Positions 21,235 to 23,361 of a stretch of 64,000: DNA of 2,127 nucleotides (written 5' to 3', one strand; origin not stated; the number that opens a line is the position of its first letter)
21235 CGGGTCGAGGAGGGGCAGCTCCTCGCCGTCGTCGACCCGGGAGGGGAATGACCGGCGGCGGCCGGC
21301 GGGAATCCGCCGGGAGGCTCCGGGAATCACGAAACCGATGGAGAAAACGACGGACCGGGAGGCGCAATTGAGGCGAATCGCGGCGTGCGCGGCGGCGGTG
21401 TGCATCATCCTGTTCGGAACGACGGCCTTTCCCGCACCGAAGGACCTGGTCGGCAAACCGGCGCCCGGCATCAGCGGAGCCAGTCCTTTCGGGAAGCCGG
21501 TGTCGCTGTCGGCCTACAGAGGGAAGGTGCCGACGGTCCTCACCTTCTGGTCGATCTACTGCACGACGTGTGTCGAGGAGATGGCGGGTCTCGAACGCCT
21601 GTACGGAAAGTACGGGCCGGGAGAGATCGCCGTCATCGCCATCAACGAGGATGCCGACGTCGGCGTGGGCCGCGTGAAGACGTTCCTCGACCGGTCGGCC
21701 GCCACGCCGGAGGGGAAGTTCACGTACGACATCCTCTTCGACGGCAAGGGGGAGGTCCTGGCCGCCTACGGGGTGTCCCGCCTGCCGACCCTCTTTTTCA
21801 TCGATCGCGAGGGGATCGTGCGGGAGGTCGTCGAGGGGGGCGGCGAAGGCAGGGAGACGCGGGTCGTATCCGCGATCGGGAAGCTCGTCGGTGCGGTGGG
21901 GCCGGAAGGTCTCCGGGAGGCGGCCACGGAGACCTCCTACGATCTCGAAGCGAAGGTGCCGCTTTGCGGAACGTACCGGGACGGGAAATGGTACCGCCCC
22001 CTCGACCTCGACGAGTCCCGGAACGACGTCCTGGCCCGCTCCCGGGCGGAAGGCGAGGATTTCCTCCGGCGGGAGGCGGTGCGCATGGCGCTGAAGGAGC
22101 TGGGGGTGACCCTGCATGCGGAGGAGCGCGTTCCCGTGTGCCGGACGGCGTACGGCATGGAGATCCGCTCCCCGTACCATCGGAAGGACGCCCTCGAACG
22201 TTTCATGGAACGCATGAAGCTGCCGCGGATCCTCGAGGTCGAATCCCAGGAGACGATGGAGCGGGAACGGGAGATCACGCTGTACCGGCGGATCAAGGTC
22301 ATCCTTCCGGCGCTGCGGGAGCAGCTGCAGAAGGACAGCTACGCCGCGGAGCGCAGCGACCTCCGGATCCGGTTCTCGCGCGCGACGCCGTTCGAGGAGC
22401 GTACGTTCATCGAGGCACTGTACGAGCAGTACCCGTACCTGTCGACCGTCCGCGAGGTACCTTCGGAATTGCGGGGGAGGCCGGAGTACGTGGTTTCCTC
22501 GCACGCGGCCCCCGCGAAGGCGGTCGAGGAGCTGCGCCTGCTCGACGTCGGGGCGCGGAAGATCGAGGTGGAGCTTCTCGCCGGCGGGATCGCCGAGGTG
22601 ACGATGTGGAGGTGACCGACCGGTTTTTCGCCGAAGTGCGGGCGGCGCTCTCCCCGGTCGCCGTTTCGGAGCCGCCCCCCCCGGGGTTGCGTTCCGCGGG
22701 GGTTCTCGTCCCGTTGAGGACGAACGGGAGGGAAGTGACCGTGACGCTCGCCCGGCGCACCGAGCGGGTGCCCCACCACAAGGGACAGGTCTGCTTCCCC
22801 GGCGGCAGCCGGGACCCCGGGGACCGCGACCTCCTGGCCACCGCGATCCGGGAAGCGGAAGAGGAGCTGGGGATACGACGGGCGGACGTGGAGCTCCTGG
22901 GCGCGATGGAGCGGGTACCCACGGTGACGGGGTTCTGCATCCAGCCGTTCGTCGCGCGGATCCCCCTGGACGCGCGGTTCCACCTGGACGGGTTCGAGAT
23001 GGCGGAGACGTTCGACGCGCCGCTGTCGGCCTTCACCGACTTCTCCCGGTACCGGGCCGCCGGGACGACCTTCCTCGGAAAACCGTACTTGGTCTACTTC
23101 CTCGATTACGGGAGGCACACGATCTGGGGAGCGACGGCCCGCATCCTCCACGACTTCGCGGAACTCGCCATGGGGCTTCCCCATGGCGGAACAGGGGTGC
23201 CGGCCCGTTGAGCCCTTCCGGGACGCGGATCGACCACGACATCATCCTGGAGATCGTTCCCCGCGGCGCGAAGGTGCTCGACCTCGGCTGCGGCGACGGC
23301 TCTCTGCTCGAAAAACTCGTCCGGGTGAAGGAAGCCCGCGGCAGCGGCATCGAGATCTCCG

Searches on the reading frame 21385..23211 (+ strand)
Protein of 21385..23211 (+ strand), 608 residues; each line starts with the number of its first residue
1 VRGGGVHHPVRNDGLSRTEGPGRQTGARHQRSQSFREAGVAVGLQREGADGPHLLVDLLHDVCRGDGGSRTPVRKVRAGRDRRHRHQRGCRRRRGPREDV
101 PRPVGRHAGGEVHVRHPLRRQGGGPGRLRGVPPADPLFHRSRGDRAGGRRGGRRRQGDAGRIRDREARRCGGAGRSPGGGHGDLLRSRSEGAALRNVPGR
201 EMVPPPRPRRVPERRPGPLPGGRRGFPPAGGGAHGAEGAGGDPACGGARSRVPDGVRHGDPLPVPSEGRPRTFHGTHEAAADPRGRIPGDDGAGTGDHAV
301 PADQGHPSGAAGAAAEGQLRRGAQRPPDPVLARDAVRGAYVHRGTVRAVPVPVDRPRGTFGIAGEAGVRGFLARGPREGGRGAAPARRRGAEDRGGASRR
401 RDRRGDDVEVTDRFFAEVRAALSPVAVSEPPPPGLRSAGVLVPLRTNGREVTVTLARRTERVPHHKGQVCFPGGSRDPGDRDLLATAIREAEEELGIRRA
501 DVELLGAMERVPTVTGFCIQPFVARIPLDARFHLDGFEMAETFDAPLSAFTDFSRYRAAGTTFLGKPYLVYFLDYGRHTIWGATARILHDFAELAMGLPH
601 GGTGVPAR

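Call 94: search_protein_families(library=pfam, proteins=[window:21385-23211:+], max_evalue=0.0001)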
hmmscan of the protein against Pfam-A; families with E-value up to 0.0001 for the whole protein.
window:21385-23211:+ (608 aa): 1 family
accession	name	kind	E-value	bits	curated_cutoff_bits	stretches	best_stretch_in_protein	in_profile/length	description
PF00293.34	NUDIX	-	4e-13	50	21.1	1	438-517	6-78/134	NUDIX domain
